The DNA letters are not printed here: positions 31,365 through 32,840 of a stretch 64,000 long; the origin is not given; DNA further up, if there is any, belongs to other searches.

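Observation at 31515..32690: DegT-family enzyme with His in place of the catalytic Lys: predicted sugar 3-dehydratase (ColD/E1 type)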

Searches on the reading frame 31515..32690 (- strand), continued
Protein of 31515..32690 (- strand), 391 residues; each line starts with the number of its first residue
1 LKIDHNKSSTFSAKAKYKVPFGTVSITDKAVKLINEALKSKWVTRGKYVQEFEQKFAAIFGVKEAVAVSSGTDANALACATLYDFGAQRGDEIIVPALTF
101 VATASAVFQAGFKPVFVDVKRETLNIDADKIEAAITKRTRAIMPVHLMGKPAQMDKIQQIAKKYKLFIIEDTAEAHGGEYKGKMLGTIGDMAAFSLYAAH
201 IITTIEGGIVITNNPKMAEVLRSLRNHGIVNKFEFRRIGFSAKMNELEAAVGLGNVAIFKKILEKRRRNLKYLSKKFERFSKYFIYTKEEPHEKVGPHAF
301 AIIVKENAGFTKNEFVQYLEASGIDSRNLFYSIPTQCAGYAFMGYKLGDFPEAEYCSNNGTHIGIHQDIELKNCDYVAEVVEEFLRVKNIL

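Call 90: list_cluster_members(proteins=[P0136, P0182, P0167, P0251, P0138, P0130, P0148, P0133, P0128, P0192])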
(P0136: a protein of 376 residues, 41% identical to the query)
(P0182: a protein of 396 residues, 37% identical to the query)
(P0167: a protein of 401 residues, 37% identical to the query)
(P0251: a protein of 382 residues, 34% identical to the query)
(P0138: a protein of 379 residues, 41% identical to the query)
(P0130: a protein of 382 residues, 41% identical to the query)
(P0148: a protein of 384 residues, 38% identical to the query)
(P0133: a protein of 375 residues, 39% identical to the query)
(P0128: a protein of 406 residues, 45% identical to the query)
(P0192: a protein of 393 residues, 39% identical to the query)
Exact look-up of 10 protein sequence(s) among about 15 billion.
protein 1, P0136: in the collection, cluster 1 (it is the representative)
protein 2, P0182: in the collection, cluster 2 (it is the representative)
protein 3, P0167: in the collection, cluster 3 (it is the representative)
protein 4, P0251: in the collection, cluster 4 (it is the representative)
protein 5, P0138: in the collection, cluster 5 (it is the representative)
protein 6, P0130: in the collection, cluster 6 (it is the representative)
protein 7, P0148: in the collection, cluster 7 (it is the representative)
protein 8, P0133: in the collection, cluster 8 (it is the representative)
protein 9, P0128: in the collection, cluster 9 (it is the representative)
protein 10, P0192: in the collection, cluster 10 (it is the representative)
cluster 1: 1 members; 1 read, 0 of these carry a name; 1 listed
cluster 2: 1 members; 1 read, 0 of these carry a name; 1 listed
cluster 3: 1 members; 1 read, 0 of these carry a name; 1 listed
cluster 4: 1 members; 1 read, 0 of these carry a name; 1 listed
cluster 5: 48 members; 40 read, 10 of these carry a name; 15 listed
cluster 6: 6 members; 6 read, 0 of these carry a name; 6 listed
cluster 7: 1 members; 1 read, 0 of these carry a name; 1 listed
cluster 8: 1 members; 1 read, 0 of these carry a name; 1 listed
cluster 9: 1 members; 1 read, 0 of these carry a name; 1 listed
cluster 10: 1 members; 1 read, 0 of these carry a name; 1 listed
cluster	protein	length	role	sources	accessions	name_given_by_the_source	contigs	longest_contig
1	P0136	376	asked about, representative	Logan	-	-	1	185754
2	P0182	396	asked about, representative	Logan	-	-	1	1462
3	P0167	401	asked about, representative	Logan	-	-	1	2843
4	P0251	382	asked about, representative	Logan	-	-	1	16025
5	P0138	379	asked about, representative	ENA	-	-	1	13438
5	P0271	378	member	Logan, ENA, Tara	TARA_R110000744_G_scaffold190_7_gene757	strand:+ start:15511 stop:16647 length:1137 start_codon:yes stop_codon:yes ...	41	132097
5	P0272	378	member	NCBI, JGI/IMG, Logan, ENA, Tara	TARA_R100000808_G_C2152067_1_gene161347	dTDP-4-amino-4,6-dideoxygalactose transaminase | strand:- start:1219 stop:2355 length:1137 start_codon:yes stop_codon:yes ...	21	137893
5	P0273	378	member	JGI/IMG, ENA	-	dTDP-4-amino-4,6-dideoxygalactose transaminase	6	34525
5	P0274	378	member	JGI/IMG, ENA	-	dTDP-4-amino-4,6-dideoxygalactose transaminase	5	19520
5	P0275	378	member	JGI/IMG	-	dTDP-4-amino-4,6-dideoxygalactose transaminase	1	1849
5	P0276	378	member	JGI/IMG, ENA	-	dTDP-4-amino-4,6-dideoxygalactose transaminase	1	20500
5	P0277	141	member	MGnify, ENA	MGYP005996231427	FL=1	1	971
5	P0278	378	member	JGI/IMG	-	dTDP-4-amino-4,6-dideoxygalactose transaminase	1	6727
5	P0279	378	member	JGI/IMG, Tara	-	strand:+ start:8850 stop:9986 length:1137 start_codon:yes stop_codon:yes ...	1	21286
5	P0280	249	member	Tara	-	strand:- start:2634 stop:3383 length:750 start_codon:yes stop_codon:yes gene_type:complete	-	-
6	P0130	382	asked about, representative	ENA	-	-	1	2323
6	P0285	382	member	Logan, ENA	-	-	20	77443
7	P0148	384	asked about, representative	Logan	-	-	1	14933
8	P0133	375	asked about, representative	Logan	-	-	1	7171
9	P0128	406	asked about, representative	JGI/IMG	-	-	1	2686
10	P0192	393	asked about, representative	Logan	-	-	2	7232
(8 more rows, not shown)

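Call 91: find_encoding_contigs(protein=P0272, flank=10000, max_places=1)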
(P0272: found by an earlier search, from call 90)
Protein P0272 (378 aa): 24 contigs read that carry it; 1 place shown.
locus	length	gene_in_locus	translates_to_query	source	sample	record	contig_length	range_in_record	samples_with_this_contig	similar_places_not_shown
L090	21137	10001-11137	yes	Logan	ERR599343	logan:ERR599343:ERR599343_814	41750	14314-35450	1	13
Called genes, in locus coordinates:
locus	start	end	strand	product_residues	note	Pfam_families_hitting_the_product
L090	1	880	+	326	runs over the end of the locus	-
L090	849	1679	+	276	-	-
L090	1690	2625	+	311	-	-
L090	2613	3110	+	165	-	PF00908:dTDP_sugar_isom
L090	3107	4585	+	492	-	PF02310:B12-binding, PF04055:Radical_SAM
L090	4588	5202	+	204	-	PF04991:LicD (faint)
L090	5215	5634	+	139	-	PF01467:CTP_transf_like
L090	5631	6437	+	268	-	PF25137:ADH_Fe_C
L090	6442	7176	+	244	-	-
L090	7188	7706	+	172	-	PF01965:DJ-1_PfpI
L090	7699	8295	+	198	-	PF01050:MannoseP_isomer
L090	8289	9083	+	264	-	PF00676:E1_dh, PF02775:TPP_enzyme_C (weak)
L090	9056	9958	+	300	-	PF02779:Transket_pyr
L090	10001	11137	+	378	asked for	PF00155:Aminotran_1_2 (weak), PF01041:DegT_DnrJ_EryC1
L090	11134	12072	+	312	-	PF01073:3Beta_HSD, PF01370:Epimerase, PF04321:RmlD_sub_bind, PF16363:GDP_Man_Dehyd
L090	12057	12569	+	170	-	PF01048:PNP_UDP_1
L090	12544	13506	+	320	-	PF00288:GHMP_kinases_N, PF08544:GHMP_kinases_C (weak)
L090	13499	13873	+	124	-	-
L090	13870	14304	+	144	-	PF01467:CTP_transf_like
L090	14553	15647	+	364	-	-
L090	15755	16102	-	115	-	PF00188:CAP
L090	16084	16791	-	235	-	-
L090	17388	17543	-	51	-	-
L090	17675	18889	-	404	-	PF07394:DUF1501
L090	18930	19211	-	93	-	-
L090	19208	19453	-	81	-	-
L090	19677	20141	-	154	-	PF07486:Hydrolase_2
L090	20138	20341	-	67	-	-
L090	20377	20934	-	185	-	PF03013:Pyr_excise (weak)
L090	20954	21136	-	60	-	-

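Call 92: find_encoding_contigs(protein=P0285, flank=10000, max_places=1)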
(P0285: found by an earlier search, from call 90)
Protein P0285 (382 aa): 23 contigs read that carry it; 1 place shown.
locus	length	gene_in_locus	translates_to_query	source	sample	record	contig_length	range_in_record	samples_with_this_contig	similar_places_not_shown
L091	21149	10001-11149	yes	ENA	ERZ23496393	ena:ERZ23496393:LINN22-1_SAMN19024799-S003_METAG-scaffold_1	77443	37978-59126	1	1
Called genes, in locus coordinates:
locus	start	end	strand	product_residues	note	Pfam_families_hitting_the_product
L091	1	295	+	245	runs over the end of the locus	PF00535:Glycos_transf_2 (weak)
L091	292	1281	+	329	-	PF02350:Epimerase_2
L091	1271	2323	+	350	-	PF01073:3Beta_HSD, PF01370:Epimerase, PF07993:NAD_binding_4 (faint), PF16363:GDP_Man_Dehyd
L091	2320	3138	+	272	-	-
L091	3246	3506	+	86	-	PF00583:Acetyltransf_1, PF13673:Acetyltransf_10, PF13508:Acetyltransf_7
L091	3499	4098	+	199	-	PF01041:DegT_DnrJ_EryC1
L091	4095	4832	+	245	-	-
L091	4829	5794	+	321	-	PF13524:Glyco_trans_1_2 (weak)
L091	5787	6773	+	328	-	PF01073:3Beta_HSD, PF01370:Epimerase, PF02719:Polysacc_synt_2 (faint), PF05368:NmrA (weak), PF13460:NAD_binding_10 (weak), PF16363:GDP_Man_Dehyd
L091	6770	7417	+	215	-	PF13578:Methyltransf_24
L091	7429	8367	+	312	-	PF01370:Epimerase, PF16363:GDP_Man_Dehyd, PF02719:Polysacc_synt_2 (faint)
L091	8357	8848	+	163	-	PF00908:dTDP_sugar_isom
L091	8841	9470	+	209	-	PF00676:E1_dh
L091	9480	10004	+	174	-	PF02779:Transket_pyr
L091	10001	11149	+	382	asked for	PF00155:Aminotran_1_2 (weak), PF01041:DegT_DnrJ_EryC1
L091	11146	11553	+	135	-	-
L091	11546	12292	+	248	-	PF00294:PfkB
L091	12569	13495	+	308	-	PF01073:3Beta_HSD, PF01370:Epimerase, PF02719:Polysacc_synt_2, PF04321:RmlD_sub_bind, PF16363:GDP_Man_Dehyd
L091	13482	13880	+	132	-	PF01467:CTP_transf_like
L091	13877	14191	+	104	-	-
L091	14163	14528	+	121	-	PF07883:Cupin_2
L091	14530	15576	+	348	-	PF00106:adh_short (faint), PF01370:Epimerase, PF04321:RmlD_sub_bind (weak), PF16363:GDP_Man_Dehyd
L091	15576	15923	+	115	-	-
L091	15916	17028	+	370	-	PF00154:RecA_N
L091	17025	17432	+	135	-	-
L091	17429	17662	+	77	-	-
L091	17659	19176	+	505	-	PF00772:DnaB, PF03796:DnaB_C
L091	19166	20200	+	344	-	PF08275:DNAG_N (weak)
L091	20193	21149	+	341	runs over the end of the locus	PF12705:PDDEXK_1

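Call 94: search_dna_similar(query=window:31515-32690:-, collection=plasmids, mode=protein, max_evalue=1e-30, max_rows=25)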
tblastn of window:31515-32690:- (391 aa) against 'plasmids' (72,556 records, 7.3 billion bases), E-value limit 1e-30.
Records with a match: 702; places in all: 806; records where one place covers at least 80% of the query: 512.
Best place of each record, by identity: <60% 702.
By first word of the organism name: Rhizobium 102; Pantoea 94; Bacillus 75; Streptomyces 64; Sinorhizobium 44; Ralstonia 29; Staphylococcus 23; Shigella 21; Bradyrhizobium 12; Escherichia 12; and 99 more.
By predicted mobility (MOB-suite, as given by PLSDB): non-mobilizable 493; conjugative 108; mobilizable 101.
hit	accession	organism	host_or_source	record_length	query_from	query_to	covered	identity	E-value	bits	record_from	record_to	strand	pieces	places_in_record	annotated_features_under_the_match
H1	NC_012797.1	Solidesulfovibrio magneticus RS-1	-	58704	12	385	96%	51.3%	8e-118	383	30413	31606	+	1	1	DegT/DnrJ/EryC1/StrS family aminotransferase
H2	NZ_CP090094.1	Rhizobium leguminosarum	Galega,Cell culture,Plant nodule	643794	5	382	97%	35.0%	1e-43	169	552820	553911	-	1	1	DegT/DnrJ/EryC1/StrS family aminotransferase | Gfo/Idh/MocA family oxidoreductase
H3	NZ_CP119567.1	Pararhizobium qamdonense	cell culture,soil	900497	10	383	96%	34.5%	8e-45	172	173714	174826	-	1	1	DegT/DnrJ/EryC1/StrS family aminotransferase | Gfo/Idh/MocA family oxidoreductase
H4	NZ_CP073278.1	Clostridium butyricum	Homo sapiens,cell culture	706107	14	391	97%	33.7%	1e-53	198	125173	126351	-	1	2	DegT/DnrJ/EryC1/StrS family aminotransferase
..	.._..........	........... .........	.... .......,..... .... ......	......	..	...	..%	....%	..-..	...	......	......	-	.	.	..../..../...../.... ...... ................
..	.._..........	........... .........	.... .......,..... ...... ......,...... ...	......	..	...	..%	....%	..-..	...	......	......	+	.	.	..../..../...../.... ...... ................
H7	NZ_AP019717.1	Clostridium butyricum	-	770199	14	391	97%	33.7%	1e-53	198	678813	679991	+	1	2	DegT/DnrJ/EryC1/StrS family aminotransferase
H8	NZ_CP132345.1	Clostridium butyricum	Homo sapiens,Faeces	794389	14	391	97%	33.7%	1e-53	198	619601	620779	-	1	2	DegT/DnrJ/EryC1/StrS family aminotransferase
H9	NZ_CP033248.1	Clostridium butyricum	environment swab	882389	14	391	97%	33.7%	1e-53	198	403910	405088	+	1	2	DegT/DnrJ/EryC1/StrS family aminotransferase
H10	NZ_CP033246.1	Clostridium butyricum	Homo sapiens,stool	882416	14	391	97%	33.7%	1e-53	198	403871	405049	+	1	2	DegT/DnrJ/EryC1/StrS family aminotransferase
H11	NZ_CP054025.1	Rhizobium indicum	Pisum sativum l. (pea),Pure culture,Pea ...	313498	13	382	95%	34.2%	3e-44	171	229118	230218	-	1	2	DegT/DnrJ/EryC1/StrS family aminotransferase | Gfo/Idh/MocA family oxidoreductase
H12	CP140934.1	Sinorhizobium meliloti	Medicago lupulina,whole organism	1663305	14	383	95%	34.2%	1e-40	160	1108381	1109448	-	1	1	DegT/DnrJ/EryC1/StrS family aminotransferase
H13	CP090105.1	Sinorhizobium meliloti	Medicago,Cell culture,Plant nodule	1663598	14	383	95%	34.2%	1e-40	160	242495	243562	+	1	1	DegT/DnrJ/EryC1/StrS family aminotransferase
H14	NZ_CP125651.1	Rhizobium sp. BT04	Phaseolus vulgaris,Pure culture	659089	14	382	94%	34.3%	1e-43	169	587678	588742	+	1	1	DegT/DnrJ/EryC1/StrS family aminotransferase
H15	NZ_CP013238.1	Clostridium butyricum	Microbial isolate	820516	14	391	97%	33.4%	3e-53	197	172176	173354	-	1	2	DegT/DnrJ/EryC1/StrS family aminotransferase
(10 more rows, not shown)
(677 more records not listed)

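Call 95: search_dna_similar(query=window:31515-32690:-, collection=phages, mode=protein, max_evalue=1e-30, max_rows=25)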
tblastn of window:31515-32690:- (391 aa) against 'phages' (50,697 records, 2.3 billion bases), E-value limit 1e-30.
Records with a match: 13; places in all: 13; records where one place covers at least 80% of the query: 3.
Best place of each record, by identity: <60% 13.
By first word of the organism name: Salmonella 4; Bacteriophage 2; Aphanizomenon 2; Pseudomonas 1; uncultured 1; Escherichia 1; Planktothrix 1; Marine 1.
By host as written in the record: - 5; Salmonella enterica subsp. enterica serovar Kentucky 2; Homo sapiens 2; Pseudomonas aeruginosa 1; Escherichia coli O157:H7 ATCC 43895 1; Aphanizomenon flos-aquae 1; Planktothrix agardhii 1.
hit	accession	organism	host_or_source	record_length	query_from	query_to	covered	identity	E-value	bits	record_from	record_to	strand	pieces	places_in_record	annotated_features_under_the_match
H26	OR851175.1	Salmonella phage S.Kent 1-2-1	Salmonella enterica subsp. enterica ...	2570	11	385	96%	31.0%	9e-51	187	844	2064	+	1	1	record has no annotation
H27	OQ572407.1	Pseudomonas phage Y5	Pseudomonas aeruginosa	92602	19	385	94%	31.2%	6e-41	160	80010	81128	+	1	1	record has no annotation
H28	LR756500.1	uncultured phage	metagenomic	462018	29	378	90%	30.0%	9e-34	139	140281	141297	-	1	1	record has no annotation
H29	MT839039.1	Bacteriophage sp.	human fecal samples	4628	36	337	77%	31.9%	2e-32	134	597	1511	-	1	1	record has no annotation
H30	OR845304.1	Escherichia phage ECO95 1-6-1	Escherichia coli O157:H7 ATCC 43895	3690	23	266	62%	36.1%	4e-33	137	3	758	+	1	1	record has no annotation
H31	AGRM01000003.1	Salmonella enterica subsp. houtenae str. ATCC BAA-1581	Homo sapiens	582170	19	266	63%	35.1%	1e-33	139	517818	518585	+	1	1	TDP-4-keto-6-deoxy-D-glucose transaminase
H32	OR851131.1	Salmonella phage S.Kent 1-2-1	Salmonella enterica subsp. enterica ...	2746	19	266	63%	35.1%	1e-33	138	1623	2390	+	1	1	record has no annotation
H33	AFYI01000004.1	Salmonella enterica subsp. enterica serovar Infantis str. ...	Homo sapiens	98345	19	266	63%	35.1%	2e-33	138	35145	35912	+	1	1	TDP-4-keto-6-deoxy-D-glucose transaminase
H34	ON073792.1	Aphanizomenon phage Yong-DA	Aphanizomenon flos-aquae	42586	46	251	53%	39.9%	5e-40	157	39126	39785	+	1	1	DegT/DnrJ/EryC1/StrS aminotransferase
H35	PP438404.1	Aphanizomenon phage Afl-JY11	Aphanizomenon flos-aquae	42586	46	251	53%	39.9%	5e-40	157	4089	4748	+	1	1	hypothetical protein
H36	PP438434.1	Planktothrix phage Pag-JY44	Planktothrix agardhii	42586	46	251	53%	39.9%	5e-40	157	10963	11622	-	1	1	hypothetical protein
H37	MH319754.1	Marine virus AG-345-L05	single cell amplified by WGA-X; seawater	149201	49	268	56%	36.3%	7e-32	133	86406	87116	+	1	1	record has no annotation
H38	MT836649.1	Bacteriophage sp.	human fecal samples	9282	38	268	59%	33.5%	3e-34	140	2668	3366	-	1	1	record has no annotation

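Call 96: get_annotated_region(hit=H1, flank=12000)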
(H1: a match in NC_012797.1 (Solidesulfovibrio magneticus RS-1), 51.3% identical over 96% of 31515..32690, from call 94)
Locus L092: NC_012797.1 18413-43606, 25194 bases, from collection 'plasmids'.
description: Solidesulfovibrio magneticus RS-1 plasmid pDMC1, complete sequence
organism: Solidesulfovibrio magneticus RS-1 (NCBI taxid 573370)
taxonomy: Bacteria; Thermodesulfobacteriota; Desulfovibrionia; Desulfovibrionales; Desulfovibrionaceae; Solidesulfovibrio; Solidesulfovibrio magneticus; Solidesulfovibrio magneticus RS-1
host: -; source: -; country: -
typing (MOB-suite, as given by PLSDB): non-mobilizable
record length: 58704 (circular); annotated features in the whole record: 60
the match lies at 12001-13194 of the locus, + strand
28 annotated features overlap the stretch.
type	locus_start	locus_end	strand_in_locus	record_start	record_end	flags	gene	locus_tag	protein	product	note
CDS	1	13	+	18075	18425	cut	-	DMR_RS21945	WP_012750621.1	transposase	-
CDS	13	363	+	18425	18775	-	tnpB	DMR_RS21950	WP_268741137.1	IS66 family insertion sequence element accessory protein TnpB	-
CDS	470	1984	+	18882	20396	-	-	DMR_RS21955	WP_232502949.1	IS66 family transposase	-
CDS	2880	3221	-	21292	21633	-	-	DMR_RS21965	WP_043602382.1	hypothetical protein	-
CDS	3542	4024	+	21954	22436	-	-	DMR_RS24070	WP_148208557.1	VTT domain-containing protein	-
CDS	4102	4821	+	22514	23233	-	-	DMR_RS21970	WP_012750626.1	glycosyltransferase family 2 protein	-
CDS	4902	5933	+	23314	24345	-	-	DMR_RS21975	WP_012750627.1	glycosyltransferase family 2 protein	-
CDS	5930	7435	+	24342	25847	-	-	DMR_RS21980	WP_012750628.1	radical SAM protein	-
CDS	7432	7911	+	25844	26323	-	-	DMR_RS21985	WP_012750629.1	NUDIX domain-containing protein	-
CDS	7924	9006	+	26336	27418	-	-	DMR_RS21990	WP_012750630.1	kinase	-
CDS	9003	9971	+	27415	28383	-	-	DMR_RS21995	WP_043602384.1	thiamine pyrophosphate-dependent dehydrogenase E1 component subunit alpha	-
CDS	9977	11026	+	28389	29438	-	-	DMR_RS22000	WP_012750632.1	transketolase C-terminal domain-containing protein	-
CDS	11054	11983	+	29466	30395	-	-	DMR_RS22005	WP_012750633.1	GDP-L-fucose synthase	-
CDS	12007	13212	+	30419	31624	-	-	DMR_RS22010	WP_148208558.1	DegT/DnrJ/EryC1/StrS family aminotransferase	-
CDS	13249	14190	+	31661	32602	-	-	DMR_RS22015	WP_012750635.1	NAD-dependent epimerase/dehydratase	-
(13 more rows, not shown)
